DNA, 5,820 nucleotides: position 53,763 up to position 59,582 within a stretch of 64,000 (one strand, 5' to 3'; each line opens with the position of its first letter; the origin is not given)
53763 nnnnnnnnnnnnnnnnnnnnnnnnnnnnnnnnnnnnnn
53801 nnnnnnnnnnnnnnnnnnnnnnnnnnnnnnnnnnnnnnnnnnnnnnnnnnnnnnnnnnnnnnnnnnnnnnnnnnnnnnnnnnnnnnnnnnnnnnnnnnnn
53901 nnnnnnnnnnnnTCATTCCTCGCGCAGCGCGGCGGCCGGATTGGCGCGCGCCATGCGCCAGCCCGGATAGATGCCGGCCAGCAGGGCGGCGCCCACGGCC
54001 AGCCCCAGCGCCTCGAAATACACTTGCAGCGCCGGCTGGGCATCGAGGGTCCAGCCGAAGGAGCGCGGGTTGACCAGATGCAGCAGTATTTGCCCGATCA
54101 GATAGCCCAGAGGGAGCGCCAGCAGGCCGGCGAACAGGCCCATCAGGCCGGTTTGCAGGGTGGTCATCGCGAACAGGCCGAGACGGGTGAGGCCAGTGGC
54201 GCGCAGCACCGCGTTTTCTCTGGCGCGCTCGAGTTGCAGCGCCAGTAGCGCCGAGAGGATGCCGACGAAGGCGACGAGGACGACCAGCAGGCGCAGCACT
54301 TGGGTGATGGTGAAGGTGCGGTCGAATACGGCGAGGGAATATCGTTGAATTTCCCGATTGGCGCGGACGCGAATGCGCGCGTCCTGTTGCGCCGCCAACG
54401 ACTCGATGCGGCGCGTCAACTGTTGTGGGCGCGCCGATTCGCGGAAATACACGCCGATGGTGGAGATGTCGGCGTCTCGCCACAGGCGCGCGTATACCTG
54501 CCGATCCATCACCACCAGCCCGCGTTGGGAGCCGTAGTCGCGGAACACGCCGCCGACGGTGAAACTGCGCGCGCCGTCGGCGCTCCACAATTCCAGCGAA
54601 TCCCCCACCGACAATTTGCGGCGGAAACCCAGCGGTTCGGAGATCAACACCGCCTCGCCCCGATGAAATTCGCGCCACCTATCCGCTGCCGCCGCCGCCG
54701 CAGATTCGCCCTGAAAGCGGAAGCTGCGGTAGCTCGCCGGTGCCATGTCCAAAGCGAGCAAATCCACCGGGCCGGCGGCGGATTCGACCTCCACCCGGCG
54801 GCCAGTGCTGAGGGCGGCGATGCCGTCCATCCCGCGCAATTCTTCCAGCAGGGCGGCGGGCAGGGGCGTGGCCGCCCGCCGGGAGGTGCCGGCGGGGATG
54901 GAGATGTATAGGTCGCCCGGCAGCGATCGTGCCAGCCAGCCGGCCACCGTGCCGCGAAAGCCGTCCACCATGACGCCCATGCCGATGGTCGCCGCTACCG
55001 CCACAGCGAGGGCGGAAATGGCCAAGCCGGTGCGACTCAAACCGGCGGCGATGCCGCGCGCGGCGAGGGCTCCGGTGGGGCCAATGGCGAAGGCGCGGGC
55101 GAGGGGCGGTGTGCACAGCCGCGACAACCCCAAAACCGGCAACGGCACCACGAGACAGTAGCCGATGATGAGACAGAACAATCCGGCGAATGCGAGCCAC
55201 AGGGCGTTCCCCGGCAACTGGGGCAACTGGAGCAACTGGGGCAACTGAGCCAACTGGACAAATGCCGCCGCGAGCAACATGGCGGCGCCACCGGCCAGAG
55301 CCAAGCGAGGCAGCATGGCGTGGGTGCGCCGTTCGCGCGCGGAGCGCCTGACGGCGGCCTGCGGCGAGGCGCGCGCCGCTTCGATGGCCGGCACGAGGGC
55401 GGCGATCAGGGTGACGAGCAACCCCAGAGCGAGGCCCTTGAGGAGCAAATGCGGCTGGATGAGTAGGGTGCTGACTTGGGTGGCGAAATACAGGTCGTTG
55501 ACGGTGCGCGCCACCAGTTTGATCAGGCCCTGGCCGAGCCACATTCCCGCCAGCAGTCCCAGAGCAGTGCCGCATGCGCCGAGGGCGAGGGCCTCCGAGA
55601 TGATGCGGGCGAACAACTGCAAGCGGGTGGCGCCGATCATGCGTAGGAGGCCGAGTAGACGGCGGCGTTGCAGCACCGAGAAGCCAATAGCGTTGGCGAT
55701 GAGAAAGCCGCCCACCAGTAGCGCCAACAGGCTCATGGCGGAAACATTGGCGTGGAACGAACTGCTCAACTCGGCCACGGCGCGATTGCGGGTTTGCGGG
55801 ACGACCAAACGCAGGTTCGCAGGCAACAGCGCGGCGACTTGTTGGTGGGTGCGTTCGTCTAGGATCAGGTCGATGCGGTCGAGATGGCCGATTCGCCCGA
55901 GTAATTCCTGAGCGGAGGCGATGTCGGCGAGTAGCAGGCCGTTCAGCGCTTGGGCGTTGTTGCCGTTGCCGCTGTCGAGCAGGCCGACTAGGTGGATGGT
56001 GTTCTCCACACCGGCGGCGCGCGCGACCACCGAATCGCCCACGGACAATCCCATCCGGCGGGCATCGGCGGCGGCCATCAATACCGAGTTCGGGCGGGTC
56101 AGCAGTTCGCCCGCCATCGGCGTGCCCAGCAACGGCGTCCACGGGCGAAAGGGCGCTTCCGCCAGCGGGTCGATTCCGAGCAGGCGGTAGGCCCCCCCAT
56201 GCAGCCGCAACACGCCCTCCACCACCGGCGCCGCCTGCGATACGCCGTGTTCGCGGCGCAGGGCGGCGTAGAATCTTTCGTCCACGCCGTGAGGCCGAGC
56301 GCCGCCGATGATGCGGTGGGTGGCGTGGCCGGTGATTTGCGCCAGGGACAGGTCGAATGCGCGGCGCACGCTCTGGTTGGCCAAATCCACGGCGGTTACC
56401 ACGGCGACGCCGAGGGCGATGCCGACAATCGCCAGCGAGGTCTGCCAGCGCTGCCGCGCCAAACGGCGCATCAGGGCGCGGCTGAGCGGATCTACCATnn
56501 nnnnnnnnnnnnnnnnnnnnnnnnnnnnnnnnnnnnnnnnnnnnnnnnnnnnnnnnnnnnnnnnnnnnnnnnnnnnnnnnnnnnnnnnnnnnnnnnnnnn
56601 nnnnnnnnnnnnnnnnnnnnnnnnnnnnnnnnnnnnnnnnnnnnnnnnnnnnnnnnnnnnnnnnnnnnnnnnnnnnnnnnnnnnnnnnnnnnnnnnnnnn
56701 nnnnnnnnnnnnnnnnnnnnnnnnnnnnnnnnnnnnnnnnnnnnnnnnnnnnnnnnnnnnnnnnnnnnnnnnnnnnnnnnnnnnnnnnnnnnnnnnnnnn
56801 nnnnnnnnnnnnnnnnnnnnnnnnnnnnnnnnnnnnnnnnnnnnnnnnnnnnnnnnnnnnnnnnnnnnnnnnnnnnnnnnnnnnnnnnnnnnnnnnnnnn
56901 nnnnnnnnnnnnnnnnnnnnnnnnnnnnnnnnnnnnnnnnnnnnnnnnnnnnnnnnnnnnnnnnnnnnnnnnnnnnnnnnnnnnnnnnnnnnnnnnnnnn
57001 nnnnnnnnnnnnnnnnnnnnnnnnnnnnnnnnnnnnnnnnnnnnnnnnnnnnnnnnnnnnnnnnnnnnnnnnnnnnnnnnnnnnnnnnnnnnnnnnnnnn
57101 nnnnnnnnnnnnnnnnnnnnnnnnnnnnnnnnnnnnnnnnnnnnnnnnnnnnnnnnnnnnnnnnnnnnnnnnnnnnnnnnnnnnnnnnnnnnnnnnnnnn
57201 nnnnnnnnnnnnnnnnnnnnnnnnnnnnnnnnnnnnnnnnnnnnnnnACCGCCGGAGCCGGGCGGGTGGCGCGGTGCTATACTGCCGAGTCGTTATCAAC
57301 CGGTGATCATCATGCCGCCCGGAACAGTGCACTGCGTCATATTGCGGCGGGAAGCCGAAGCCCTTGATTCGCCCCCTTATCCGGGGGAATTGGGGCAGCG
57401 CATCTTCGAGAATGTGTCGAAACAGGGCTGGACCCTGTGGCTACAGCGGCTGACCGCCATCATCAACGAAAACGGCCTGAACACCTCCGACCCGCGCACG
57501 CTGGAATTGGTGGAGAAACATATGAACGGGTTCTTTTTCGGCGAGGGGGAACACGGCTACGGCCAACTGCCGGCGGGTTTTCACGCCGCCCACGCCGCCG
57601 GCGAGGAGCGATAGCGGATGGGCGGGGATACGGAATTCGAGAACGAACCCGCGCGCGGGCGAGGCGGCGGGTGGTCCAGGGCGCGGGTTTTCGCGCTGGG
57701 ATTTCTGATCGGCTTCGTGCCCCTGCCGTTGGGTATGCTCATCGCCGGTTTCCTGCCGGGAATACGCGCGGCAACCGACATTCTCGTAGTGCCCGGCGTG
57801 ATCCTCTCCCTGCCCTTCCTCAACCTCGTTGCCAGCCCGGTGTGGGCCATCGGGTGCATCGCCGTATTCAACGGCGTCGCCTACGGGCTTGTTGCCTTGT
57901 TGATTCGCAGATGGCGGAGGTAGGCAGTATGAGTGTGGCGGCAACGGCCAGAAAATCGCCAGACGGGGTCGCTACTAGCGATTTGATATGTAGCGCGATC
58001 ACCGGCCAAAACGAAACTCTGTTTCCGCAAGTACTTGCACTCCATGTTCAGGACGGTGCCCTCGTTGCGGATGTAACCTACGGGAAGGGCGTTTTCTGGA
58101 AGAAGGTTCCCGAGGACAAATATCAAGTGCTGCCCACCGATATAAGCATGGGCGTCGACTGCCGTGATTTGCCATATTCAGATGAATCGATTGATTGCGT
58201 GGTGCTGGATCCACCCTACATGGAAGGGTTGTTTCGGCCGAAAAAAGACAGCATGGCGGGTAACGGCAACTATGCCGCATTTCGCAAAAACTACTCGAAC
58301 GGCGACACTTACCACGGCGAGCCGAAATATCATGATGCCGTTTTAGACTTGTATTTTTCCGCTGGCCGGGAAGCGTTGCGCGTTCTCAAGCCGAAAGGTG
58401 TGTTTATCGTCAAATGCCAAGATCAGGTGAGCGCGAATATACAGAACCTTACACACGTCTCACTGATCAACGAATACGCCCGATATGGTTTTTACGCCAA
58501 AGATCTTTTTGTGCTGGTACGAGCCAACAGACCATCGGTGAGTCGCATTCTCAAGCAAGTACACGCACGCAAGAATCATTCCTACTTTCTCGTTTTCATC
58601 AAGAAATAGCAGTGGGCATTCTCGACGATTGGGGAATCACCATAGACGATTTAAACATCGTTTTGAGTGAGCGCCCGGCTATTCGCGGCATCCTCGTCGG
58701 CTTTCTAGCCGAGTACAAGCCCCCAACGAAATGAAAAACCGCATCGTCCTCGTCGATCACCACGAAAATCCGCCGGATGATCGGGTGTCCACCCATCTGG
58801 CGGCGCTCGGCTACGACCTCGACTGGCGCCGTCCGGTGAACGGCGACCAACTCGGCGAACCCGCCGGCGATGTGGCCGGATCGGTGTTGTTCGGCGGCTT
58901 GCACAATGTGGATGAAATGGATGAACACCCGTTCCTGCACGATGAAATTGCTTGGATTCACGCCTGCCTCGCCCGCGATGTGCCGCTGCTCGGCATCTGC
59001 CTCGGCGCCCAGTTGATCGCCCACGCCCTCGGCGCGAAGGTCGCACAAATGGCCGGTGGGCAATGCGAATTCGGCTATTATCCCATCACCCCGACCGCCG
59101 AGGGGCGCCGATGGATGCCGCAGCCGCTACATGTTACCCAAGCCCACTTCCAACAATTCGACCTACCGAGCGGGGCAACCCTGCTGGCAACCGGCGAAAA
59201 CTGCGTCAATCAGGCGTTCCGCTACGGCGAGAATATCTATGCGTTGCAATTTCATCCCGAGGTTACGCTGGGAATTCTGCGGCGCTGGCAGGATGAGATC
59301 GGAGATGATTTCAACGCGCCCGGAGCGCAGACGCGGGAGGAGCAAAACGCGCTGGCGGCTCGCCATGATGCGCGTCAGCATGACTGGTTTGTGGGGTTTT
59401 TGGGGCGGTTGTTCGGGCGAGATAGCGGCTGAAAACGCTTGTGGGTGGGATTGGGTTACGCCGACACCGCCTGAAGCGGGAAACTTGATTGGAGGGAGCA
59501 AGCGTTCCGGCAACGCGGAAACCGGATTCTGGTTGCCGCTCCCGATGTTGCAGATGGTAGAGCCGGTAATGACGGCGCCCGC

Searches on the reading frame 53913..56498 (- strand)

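Call 12: search_protein_families(library=phrogs, proteins=[window:53913-56498:-], max_evalue=0.001)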
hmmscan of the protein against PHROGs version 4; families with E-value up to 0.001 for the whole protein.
window:53913-56498:- (861 aa): 1 family
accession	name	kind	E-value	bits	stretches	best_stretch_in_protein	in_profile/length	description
phrog_31849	-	unknown function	5e-13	48.8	1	251-385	267-401/869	-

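Call 77: search_protein_families(library=ncbifam, proteins=[window:53913-56498:-], max_evalue=1e-10)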
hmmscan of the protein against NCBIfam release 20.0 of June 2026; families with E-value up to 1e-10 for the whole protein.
window:53913-56498:- (861 aa): 3 families
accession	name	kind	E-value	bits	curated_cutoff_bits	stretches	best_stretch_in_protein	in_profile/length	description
TIGR02212.1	lolCE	equivalog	2e-20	73.1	362.45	1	605-861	132-411/411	lipoprotein-releasing ABC transporter permease subunit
TIGR03434.1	ADOP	subfamily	7.3e-16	57.4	622.3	0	726-860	268-401/803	ADOP family duplicated permease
NF008076.0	PRK10814.1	exception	2.4e-12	46.6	473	0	734-861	269-399/399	lipoprotein-releasing ABC transporter permease subunit LolC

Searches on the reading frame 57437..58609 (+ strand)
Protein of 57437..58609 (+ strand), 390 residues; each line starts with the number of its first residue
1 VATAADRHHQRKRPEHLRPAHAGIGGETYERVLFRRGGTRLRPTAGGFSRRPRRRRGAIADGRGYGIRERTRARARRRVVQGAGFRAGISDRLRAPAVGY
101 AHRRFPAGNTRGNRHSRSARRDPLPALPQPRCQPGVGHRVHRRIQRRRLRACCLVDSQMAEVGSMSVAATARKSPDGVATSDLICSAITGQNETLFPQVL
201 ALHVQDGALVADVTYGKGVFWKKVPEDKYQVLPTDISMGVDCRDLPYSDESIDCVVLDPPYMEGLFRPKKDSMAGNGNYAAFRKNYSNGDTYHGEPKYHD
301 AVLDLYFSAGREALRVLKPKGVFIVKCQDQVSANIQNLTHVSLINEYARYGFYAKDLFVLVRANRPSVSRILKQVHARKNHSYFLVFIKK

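Call 7: search_protein_families(library=pfam, proteins=[window:57437-58609:+], max_evalue=0.01)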
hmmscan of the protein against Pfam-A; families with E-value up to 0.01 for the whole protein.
window:57437-58609:+ (390 aa): 1 family
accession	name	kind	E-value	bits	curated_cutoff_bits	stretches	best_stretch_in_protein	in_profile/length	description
PF01555.25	N6_N4_Mtase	-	2.8e-07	31.1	26.7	1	252-389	1-106/221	DNA methylase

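Call 12: search_protein_families(library=phrogs, proteins=[window:57437-58609:+], max_evalue=0.001)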
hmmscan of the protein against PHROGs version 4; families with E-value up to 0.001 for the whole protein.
window:57437-58609:+ (390 aa): 4 families
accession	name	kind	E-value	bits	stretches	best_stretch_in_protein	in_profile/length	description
phrog_24333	-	other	1.4e-68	231.8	1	155-389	5-226/238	DNA methyltransferase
phrog_67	-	other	4.3e-07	30.4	1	241-332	130-200/743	DNA methyltransferase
phrog_954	-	other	2e-06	28.2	0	238-263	97-122/229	DNA methyltransferase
phrog_6025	-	other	2.2e-05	25.2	0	248-285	27-64/192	DNA methyltransferase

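Call 44: search_protein_families(library=ncbifam, proteins=[window:57437-58609:+], max_evalue=0.001)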
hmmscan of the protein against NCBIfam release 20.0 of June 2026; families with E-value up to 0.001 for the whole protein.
window:57437-58609:+ (390 aa): 0 families

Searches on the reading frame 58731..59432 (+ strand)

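Call 7: search_protein_families(library=pfam, proteins=[window:58731-59432:+], max_evalue=0.01)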
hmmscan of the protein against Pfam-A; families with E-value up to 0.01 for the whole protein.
window:58731-59432:+ (233 aa): 2 families
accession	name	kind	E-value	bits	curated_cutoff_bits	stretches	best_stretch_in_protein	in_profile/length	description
PF00117.34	GATase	-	1.5e-19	70.9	22.8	1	44-181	39-176/190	Glutamine amidotransferase class-I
PF07722.19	Peptidase_C26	-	2.1e-06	28.1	20.5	1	72-108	94-130/219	Peptidase C26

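Call 44: search_protein_families(library=ncbifam, proteins=[window:58731-59432:+], max_evalue=0.001)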
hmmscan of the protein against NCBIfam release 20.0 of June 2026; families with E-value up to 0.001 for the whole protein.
window:58731-59432:+ (233 aa): 18 families
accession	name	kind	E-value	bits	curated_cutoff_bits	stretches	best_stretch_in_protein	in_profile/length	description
NF005072.0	PRK06490.1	equivalog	1.6e-66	223.9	339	1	2-230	13-239/251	glutamine amidotransferase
NF005458.0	PRK07053.1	equivalog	9.3e-41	139.7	250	1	18-226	18-231/234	glutamine amidotransferase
NF006562.0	PRK09065.1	equivalog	1.5e-23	83.6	205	1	34-215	44-227/242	glutamine amidotransferase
NF006098.0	PRK08250.1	equivalog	7.5e-20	71.4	301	1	4-184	4-188/239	glutamine amidotransferase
NF005743.0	PRK07567.1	equivalog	6.5e-17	61.6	264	1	73-179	82-193/245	glutamine amidotransferase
TIGR00888.1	guaA_Nterm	equivalog_domain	2.2e-15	56.6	172.15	1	77-179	64-168/188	glutamine-hydrolyzing GMP synthase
NF001975.0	PRK00758.1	equivalog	7.9e-15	54.9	198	1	81-179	66-166/185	GMP synthase subunit A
NF000848.1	PRK00074.1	equivalog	8.3e-13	47.8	400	1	77-179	64-171/512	glutamine-hydrolyzing GMP synthase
NF004212.0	PRK05665.1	equivalog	4.4e-12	46.3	309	1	59-193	67-207/241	amidotransferase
NF009475.0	PRK12838.1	equivalog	5.2e-10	38.8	221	1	71-180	228-337/359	carbamoyl phosphate synthase small subunit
TIGR01368.1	CPSaseIIsmall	equivalog_domain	1.5e-08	34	307.35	1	70-181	233-344/361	glutamine-hydrolyzing carbamoyl-phosphate synthase small subunit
NF005849.0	PRK07765.1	equivalog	2.9e-08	33.2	308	1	73-195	66-197/219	aminodeoxychorismate/anthranilate synthase component II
NF005946.0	PRK08007.1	equivalog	1.5e-06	27.9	332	1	81-180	70-173/187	aminodeoxychorismate synthase component 2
NF010081.0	PRK13566.1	equivalog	1.8e-06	26.5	645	1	74-181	591-703/729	anthranilate synthase component I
NF045546.1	GCDPHdlase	equivalog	2.1e-06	28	250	1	72-108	82-118/198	gamma-glutamyl-CDP-amidate hydrolase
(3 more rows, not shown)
